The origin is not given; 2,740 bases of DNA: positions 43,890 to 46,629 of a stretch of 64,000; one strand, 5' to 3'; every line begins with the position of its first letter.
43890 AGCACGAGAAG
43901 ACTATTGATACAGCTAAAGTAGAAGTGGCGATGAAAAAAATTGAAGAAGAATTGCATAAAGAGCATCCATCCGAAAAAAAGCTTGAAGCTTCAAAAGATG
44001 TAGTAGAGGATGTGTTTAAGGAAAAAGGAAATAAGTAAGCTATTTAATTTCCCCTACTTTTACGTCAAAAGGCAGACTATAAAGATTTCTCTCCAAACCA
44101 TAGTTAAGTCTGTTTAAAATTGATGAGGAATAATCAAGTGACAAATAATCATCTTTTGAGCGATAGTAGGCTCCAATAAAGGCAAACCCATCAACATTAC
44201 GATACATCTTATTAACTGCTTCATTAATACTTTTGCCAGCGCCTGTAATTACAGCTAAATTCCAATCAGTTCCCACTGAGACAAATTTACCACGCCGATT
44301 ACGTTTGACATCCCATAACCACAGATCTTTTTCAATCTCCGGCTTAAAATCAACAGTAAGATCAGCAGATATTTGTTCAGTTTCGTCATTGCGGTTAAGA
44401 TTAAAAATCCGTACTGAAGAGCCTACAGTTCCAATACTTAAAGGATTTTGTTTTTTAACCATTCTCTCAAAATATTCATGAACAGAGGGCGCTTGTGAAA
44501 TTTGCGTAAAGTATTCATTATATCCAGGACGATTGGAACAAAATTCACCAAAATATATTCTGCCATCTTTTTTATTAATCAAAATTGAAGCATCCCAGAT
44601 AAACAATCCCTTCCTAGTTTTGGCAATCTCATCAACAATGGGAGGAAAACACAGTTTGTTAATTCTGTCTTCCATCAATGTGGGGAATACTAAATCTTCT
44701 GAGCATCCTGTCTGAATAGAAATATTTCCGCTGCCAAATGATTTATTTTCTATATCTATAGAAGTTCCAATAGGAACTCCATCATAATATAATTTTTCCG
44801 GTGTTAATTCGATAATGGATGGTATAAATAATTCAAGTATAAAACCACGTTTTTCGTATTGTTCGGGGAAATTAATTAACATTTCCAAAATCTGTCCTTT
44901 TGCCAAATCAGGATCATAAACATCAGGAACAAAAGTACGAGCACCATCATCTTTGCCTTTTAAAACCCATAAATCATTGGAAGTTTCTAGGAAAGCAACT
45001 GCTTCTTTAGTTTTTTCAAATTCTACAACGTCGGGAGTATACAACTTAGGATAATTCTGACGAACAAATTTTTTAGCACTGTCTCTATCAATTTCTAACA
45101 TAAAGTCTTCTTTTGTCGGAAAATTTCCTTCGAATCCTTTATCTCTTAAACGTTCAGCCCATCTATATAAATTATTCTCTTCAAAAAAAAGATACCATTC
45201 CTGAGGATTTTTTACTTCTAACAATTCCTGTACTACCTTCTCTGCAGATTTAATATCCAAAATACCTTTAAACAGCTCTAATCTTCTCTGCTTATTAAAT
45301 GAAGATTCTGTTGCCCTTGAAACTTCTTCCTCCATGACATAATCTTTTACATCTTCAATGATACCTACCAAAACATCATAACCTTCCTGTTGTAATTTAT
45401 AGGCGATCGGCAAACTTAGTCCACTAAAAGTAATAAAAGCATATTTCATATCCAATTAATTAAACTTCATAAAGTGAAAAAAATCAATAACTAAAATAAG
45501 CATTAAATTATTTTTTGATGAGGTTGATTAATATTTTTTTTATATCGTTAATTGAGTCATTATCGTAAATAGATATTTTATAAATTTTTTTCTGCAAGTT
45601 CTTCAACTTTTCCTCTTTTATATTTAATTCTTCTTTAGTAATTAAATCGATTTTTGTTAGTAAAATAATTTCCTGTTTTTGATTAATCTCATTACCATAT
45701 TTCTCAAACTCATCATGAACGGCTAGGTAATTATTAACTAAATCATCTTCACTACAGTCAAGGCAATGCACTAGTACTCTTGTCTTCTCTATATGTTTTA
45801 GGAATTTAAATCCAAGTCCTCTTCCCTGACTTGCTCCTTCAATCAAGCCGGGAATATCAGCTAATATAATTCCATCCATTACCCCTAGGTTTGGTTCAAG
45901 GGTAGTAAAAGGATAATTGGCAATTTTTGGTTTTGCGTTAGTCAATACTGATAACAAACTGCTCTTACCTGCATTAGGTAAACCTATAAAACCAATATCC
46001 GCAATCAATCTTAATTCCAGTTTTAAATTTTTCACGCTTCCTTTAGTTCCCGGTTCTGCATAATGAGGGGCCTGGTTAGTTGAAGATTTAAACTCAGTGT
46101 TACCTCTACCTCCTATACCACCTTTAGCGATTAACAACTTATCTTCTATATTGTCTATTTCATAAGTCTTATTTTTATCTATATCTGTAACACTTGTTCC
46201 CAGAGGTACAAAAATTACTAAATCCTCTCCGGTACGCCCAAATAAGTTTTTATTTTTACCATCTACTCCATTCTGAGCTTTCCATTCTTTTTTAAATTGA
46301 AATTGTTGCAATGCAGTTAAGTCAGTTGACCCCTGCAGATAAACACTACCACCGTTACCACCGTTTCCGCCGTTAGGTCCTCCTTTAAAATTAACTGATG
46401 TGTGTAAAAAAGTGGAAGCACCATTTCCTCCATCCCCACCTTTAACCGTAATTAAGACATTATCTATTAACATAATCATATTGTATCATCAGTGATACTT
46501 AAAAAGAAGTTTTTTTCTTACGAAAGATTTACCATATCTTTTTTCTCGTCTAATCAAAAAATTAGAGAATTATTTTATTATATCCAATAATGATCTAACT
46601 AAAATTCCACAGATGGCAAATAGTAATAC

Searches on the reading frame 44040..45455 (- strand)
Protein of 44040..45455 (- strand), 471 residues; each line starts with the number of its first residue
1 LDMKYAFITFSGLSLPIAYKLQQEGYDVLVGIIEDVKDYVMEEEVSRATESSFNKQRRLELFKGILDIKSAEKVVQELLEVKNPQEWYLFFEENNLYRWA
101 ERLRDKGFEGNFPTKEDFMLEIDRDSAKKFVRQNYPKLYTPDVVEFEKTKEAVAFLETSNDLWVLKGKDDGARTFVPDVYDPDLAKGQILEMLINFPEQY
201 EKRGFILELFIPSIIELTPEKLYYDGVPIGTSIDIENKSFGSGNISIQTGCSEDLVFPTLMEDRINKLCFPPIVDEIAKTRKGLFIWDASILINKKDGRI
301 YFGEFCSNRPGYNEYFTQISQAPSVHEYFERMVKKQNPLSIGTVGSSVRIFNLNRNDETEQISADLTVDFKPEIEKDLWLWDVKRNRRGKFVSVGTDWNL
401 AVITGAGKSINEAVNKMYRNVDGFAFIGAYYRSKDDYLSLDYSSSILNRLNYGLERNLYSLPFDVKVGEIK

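Call 6: search_protein_families(library=pfam, proteins=[window:44040-45455:-], max_evalue=0.01)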
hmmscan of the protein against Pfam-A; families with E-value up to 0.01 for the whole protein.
window:44040-45455:- (471 aa): 0 families

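Call 66: search_solved_structures(query=window:44043-45455:-, max_evalue=1)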
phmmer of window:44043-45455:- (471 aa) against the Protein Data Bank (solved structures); distinct sequences matched with E-value up to 1: 5.
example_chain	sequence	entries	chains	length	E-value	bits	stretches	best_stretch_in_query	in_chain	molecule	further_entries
3g4s_I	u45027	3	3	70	0.26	13.1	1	100-148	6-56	50S ribosomal protein L11P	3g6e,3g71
2otj_I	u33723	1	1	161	0.82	11.5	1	99-150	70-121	50S ribosomal protein L11P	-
1s72_I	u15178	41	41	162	0.84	11.4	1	99-150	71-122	50S ribosomal protein L11P | 50S ribosomal protein L11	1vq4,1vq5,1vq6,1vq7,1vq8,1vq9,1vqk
8wkb_A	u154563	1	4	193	0.95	11.3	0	345-375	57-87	21 kDa seed protein-like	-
8we5_A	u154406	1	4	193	0.95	11.3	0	345-375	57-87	21 kDa seed protein-like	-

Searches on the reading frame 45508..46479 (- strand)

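Call 6: search_protein_families(library=pfam, proteins=[window:45508-46479:-], max_evalue=0.01)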
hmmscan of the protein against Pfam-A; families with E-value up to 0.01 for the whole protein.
window:45508-46479:- (323 aa): 5 families
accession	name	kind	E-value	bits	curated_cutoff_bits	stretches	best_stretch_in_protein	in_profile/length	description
PF01018.28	GTP1_OBG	-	2.4e-48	164.1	27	1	5-158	1-155/155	GTP1/OBG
PF01926.29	MMR_HSR1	-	6.4e-25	87.9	21.9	1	162-276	2-113/113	50S ribosome-binding GTPase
PF02421.24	FeoB_N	-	3.2e-11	43.4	27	1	162-315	3-154/156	Ferrous iron transport protein B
PF03193.22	RsgA_GTPase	-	0.00067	20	30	1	266-317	52-104/174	RsgA GTPase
PF10662.15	PduV-EutP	-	0.00095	19.4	21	1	238-317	60-141/143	Ethanolamine utilisation - propanediol utilisation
